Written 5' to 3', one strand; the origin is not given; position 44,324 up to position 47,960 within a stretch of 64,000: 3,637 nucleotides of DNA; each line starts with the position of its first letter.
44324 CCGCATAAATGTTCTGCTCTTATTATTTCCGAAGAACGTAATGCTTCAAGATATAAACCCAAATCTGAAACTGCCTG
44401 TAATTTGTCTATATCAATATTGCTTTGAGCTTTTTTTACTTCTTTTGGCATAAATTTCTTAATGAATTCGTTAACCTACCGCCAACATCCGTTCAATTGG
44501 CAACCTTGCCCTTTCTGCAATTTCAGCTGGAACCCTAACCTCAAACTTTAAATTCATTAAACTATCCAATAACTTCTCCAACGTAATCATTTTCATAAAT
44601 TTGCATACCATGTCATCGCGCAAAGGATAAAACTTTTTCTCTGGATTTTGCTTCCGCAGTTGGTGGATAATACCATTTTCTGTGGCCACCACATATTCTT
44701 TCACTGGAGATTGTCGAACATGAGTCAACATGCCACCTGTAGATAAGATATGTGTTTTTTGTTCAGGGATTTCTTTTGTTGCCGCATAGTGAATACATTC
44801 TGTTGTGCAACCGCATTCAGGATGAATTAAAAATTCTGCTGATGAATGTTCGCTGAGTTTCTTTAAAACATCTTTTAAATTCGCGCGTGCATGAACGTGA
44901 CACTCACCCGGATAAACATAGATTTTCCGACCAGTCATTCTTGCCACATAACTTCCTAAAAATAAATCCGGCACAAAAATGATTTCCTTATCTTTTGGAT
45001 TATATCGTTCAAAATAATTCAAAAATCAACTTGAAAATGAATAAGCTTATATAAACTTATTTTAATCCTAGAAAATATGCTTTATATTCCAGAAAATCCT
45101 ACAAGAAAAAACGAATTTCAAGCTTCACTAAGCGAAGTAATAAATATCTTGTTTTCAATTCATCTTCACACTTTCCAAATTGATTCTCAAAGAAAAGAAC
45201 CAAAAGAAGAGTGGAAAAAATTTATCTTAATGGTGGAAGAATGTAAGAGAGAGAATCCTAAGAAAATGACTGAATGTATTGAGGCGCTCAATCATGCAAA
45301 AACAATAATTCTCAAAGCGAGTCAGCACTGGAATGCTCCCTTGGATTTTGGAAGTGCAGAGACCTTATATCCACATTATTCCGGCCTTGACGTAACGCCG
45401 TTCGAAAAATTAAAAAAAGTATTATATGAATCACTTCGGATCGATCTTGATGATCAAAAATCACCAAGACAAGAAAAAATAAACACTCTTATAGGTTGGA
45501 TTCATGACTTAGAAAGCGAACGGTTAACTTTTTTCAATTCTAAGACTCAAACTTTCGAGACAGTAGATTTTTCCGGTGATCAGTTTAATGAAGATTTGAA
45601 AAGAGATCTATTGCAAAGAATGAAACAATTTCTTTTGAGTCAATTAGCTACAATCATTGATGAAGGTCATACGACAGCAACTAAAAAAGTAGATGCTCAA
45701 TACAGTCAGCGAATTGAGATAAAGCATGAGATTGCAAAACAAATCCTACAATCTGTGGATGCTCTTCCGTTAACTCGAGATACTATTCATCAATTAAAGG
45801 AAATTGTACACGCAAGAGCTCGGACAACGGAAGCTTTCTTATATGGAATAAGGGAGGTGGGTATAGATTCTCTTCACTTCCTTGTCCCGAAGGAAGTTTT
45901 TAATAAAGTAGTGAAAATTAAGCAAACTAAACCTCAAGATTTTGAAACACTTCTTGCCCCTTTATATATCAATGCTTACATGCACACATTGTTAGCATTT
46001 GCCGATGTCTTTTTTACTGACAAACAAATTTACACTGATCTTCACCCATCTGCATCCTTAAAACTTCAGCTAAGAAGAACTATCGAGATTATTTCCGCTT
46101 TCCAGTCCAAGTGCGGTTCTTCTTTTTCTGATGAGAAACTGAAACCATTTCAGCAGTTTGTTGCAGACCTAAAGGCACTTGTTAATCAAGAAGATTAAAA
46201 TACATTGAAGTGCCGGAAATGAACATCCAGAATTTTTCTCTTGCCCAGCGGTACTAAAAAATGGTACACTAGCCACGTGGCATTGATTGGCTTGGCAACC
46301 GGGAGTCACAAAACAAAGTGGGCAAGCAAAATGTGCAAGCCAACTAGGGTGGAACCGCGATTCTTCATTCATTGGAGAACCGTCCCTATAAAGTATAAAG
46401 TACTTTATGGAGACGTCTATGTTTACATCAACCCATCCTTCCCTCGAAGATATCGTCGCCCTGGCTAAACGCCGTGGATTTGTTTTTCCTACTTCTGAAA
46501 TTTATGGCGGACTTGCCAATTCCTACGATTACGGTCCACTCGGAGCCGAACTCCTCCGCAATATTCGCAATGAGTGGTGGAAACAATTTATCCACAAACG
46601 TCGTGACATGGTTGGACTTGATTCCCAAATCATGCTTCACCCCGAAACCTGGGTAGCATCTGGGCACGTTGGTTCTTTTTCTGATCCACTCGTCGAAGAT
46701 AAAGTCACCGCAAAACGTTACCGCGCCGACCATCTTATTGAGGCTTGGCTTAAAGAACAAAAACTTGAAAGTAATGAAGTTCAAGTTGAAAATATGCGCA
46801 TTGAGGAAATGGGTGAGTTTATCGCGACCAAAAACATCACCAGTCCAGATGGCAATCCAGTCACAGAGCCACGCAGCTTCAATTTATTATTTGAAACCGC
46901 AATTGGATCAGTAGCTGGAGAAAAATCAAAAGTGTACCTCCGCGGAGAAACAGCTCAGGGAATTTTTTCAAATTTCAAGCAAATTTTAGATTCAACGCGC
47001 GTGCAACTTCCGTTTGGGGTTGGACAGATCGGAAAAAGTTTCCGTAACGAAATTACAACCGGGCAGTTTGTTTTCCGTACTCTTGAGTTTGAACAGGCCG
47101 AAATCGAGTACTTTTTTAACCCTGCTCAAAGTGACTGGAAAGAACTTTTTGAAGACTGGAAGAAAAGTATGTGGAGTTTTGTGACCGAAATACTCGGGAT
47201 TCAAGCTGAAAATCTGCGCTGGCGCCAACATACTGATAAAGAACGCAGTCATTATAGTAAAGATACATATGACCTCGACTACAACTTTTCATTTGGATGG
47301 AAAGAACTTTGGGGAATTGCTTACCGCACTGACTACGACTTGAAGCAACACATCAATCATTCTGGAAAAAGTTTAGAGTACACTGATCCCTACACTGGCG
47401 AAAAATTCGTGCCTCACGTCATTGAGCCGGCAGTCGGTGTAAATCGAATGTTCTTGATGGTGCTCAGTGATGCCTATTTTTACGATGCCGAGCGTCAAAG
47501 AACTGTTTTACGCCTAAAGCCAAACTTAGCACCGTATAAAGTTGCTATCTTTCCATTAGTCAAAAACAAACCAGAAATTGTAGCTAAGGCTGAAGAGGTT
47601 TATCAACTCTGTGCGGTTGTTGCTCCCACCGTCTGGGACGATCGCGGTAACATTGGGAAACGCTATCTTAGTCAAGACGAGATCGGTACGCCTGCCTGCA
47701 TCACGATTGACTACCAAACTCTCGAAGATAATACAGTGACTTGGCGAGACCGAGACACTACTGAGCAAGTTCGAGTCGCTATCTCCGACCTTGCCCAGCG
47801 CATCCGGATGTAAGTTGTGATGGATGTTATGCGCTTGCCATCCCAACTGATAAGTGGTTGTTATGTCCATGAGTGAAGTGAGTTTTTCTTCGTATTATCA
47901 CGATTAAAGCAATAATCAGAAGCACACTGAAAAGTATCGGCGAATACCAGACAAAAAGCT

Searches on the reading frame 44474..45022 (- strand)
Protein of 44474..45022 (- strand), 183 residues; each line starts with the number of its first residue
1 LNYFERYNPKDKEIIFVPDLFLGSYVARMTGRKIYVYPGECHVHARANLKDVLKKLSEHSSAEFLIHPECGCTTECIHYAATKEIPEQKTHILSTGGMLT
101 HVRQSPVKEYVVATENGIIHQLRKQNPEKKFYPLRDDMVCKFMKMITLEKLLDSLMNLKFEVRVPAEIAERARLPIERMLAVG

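Call 75: search_protein_families(library=pfam, proteins=[window:44474-45022:-], max_evalue=0.001)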
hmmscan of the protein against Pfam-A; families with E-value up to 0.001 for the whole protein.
window:44474-45022:- (183 aa): 1 family
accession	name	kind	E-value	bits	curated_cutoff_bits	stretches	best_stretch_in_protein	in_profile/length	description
PF02445.21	NadA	-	2.4e-47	161.9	27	1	10-181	133-295/295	Quinolinate synthetase A protein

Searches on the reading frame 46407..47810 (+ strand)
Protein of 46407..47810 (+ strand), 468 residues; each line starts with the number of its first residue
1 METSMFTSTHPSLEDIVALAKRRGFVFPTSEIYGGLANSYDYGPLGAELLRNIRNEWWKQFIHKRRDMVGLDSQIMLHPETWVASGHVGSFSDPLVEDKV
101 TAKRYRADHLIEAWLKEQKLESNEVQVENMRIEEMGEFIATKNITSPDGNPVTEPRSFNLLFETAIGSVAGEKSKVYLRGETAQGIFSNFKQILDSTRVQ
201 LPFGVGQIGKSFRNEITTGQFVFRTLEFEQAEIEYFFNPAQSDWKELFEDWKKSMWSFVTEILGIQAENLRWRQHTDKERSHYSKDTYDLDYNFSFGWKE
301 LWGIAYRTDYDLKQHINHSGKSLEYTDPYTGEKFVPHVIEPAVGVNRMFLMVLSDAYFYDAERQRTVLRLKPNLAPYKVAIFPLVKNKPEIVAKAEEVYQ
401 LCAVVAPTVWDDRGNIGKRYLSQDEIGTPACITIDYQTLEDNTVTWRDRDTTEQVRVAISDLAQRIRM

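Call 76: search_protein_families(library=pfam, proteins=[window:46407-47810:+], max_evalue=0.001)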
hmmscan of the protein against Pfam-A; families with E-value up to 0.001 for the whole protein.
window:46407-47810:+ (468 aa): 2 families
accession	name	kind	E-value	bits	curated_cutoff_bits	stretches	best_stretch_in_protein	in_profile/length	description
PF03129.25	HGTP_anticodon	-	7.1e-17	61.8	21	1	378-467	1-92/94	Anticodon binding domain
PF00587.30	tRNA-synt_2b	-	2e-06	28.4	29.3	1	173-354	8-177/179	tRNA synthetase class II core domain (G, H, P, S and T)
